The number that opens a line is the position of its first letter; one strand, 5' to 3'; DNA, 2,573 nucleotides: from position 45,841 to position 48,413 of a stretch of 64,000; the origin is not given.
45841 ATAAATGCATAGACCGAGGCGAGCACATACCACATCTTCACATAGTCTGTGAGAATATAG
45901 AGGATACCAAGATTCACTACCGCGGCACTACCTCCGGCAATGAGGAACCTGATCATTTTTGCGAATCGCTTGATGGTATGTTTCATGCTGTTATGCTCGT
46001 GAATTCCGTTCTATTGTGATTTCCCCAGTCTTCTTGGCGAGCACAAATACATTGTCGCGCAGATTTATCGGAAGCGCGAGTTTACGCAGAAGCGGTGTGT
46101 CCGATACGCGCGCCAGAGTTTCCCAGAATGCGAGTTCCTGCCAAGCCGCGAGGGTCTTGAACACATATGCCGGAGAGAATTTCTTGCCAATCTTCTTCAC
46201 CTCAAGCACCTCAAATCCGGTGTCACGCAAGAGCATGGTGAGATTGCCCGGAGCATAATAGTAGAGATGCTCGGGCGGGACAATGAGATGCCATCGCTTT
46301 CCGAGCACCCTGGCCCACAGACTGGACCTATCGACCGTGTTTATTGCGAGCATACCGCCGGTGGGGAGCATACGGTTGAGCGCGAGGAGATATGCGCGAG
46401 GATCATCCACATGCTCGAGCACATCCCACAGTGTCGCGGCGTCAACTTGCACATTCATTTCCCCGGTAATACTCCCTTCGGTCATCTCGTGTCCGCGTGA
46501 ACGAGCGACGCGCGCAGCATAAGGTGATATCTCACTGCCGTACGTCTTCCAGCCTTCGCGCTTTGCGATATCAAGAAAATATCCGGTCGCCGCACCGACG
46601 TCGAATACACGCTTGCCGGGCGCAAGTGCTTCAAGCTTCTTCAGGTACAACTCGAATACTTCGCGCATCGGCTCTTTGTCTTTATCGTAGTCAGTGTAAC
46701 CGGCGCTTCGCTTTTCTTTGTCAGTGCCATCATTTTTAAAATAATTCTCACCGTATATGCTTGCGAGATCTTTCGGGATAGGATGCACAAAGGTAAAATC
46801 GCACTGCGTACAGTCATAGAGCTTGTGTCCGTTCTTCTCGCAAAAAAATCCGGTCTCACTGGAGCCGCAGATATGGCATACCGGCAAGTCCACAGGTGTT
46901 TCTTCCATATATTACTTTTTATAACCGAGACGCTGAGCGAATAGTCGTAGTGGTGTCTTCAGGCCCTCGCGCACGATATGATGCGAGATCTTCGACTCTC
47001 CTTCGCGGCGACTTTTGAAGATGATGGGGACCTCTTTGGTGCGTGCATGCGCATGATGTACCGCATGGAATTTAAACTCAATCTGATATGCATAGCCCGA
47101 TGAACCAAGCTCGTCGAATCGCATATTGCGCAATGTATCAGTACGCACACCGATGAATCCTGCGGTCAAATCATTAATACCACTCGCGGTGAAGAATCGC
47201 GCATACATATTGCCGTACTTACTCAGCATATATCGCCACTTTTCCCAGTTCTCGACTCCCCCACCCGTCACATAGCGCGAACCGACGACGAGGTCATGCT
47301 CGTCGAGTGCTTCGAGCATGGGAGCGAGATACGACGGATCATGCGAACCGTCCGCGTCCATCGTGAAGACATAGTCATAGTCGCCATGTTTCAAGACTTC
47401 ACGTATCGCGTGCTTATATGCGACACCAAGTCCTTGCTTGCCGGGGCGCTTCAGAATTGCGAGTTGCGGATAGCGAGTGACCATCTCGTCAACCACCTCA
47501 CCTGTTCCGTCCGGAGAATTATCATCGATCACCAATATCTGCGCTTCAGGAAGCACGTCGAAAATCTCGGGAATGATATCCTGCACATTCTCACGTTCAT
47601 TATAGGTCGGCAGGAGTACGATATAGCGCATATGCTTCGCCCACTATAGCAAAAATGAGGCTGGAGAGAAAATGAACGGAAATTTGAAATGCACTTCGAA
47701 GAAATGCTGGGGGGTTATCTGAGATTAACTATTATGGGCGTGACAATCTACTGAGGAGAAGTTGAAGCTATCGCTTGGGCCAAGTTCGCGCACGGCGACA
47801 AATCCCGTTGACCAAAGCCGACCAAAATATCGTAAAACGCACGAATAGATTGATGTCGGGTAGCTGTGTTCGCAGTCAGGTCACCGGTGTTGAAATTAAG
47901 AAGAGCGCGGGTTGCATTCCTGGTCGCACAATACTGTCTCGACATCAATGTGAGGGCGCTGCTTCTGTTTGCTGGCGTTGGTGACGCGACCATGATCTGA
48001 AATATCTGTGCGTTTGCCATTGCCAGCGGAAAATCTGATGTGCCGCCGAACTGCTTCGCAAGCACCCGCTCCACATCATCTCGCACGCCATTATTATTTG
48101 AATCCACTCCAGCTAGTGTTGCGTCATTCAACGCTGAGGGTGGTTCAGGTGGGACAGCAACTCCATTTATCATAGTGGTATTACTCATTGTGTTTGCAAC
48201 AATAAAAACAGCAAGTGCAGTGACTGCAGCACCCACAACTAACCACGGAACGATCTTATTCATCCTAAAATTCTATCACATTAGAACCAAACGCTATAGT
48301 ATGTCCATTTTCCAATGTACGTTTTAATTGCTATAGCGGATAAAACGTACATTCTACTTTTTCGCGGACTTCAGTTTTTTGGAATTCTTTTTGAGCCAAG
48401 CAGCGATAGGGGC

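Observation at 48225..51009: Duplicated Doc-toxin / AbrB-antitoxin module with reciprocal decay of the two toxin copies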

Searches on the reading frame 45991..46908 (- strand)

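Call 5: search_protein_families(library=pfam, proteins=[window:45991-46908:-], max_evalue=0.01)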
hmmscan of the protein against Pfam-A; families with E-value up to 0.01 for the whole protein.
window:45991-46908:- (305 aa): 7 families
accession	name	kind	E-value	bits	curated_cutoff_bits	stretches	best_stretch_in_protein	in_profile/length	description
PF13489.12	Methyltransf_23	-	4e-27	95.4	27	1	85-236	6-163/164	Methyltransferase domain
PF08241.18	Methyltransf_11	-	2.9e-09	37.9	21.2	1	103-189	2-95/95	Methyltransferase domain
PF08242.18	Methyltransf_12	-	2.1e-08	35.2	30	1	103-187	2-98/98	Methyltransferase domain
PF13847.12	Methyltransf_31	-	0.0002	21.5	27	1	97-193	3-113/145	Methyltransferase domain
PF13649.12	Methyltransf_25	-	0.00025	22.1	27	1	101-185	1-97/97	Methyltransferase domain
PF02353.26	CMAS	-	0.00074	19.4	27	1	85-258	51-231/273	Mycolic acid cyclopropane synthetase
PF01728.25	FtsJ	-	0.00092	19.6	24.1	1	90-132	14-58/181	FtsJ-like methyltransferase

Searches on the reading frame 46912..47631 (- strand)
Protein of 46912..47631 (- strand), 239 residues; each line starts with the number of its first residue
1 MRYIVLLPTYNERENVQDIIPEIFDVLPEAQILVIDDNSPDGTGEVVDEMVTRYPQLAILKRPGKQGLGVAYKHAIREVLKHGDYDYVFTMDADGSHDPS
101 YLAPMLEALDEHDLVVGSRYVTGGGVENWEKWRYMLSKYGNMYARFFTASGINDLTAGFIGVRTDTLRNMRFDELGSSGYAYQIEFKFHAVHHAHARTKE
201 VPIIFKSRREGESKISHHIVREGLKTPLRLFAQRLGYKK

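Call 5: search_protein_families(library=pfam, proteins=[window:46912-47631:-], max_evalue=0.01)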
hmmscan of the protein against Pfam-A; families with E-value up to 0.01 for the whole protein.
window:46912-47631:- (239 aa): 4 families
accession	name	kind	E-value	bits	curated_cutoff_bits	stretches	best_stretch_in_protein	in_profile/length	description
PF00535.33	Glycos_transf_2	-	4.3e-27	95.5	23.3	1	5-167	2-164/168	Glycosyl transferase family 2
PF13641.12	Glyco_tranf_2_3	-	2.1e-05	25.1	27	1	3-119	3-123/230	Glycosyltransferase like family 2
PF13704.12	Glyco_tranf_2_4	-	0.0014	19.5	27.5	1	30-94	17-81/98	Glycosyl transferase family 2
PF13506.12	Glyco_transf_21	-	0.0027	17.7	21.7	1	73-156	18-103/174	Glycosyl transferase family 21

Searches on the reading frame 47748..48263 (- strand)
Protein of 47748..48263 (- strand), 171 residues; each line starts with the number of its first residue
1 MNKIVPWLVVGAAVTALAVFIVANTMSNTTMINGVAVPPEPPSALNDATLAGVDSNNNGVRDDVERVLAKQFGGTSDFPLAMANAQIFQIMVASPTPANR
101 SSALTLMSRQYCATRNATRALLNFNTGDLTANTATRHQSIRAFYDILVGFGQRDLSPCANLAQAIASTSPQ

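Call 5: search_protein_families(library=pfam, proteins=[window:47748-48263:-], max_evalue=0.01)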
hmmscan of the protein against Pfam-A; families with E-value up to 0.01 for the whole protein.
window:47748-48263:- (171 aa): 0 families

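Call 20: find_homologous_proteins(query=window:47748-48263:-)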
Query window:47748-48263:- (171 aa): 81 proteins with E <= 0.001 among 221 candidates.
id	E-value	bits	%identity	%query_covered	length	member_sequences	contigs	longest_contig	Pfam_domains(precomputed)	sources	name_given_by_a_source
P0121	4.8e-104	363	100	100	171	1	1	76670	-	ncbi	-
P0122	1.5e-44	170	58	79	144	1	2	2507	-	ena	-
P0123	7.2e-44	168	57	84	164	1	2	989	-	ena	-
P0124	1.0e-42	164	57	78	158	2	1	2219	-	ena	-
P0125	1.3e-41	160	47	100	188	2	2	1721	-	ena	-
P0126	4.3e-40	155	50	90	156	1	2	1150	-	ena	-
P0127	1.3e-39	154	47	91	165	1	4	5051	-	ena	-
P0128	1.4e-34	138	50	76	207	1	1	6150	-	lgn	-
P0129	1.9e-34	137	50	80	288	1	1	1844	-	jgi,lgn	jgi:hypothetical protein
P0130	2.3e-34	137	51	75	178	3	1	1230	-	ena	-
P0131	8.0e-29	119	52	75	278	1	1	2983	-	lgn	-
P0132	4.1e-25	107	43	75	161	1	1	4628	-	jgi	jgi:hypothetical protein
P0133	1.8e-23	101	43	74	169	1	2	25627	-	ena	-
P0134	2.2e-22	98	42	74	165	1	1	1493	-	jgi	jgi:hypothetical protein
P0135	3.3e-22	97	44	76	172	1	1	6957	-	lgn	-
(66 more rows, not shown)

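Call 22: find_encoding_contigs(protein=P0122, flank=10000)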
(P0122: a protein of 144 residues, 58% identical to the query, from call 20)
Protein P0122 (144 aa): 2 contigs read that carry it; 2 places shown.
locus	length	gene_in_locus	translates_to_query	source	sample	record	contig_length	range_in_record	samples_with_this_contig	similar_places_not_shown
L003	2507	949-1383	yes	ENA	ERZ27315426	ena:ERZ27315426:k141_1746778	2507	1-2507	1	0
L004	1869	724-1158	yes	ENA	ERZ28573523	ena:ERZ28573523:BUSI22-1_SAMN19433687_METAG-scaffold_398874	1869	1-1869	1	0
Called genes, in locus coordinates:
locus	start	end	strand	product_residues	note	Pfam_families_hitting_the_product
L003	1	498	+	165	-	?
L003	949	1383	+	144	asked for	-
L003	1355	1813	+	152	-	-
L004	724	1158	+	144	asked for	-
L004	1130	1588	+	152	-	-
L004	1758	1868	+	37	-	?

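Call 23: find_encoding_contigs(protein=P0127, flank=10000)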
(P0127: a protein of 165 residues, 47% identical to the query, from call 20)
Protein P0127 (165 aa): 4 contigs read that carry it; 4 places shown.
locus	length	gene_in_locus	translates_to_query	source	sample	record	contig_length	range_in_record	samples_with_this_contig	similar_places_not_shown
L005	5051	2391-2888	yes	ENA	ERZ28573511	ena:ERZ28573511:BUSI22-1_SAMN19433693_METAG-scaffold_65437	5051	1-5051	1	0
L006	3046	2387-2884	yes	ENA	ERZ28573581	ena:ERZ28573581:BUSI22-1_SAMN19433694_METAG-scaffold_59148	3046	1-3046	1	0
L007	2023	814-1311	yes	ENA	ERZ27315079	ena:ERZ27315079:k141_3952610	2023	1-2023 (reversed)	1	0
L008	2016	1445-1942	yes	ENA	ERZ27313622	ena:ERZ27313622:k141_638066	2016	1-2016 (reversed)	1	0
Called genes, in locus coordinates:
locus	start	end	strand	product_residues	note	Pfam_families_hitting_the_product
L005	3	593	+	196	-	?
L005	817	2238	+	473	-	PF13406:SLT_2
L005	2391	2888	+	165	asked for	-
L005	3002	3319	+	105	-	-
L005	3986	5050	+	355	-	?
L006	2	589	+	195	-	?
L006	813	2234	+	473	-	PF13406:SLT_2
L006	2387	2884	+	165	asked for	-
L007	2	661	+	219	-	?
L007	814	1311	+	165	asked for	-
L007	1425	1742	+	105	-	-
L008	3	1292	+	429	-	?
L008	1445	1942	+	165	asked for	-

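Call 24: find_encoding_contigs(protein=P0124, flank=10000)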
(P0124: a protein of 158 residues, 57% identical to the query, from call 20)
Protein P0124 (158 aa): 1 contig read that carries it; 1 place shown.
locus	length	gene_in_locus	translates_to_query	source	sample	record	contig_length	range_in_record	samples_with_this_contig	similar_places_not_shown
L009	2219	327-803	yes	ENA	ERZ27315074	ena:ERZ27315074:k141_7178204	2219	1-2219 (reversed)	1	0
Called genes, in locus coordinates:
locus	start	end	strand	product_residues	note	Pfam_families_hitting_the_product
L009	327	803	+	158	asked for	-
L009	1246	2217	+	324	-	?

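Call 64: search_protein_families(library=ncbifam, proteins=[window:47748-48263:-], max_evalue=0.01)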
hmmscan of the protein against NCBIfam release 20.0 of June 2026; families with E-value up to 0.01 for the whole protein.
window:47748-48263:- (171 aa): 0 families
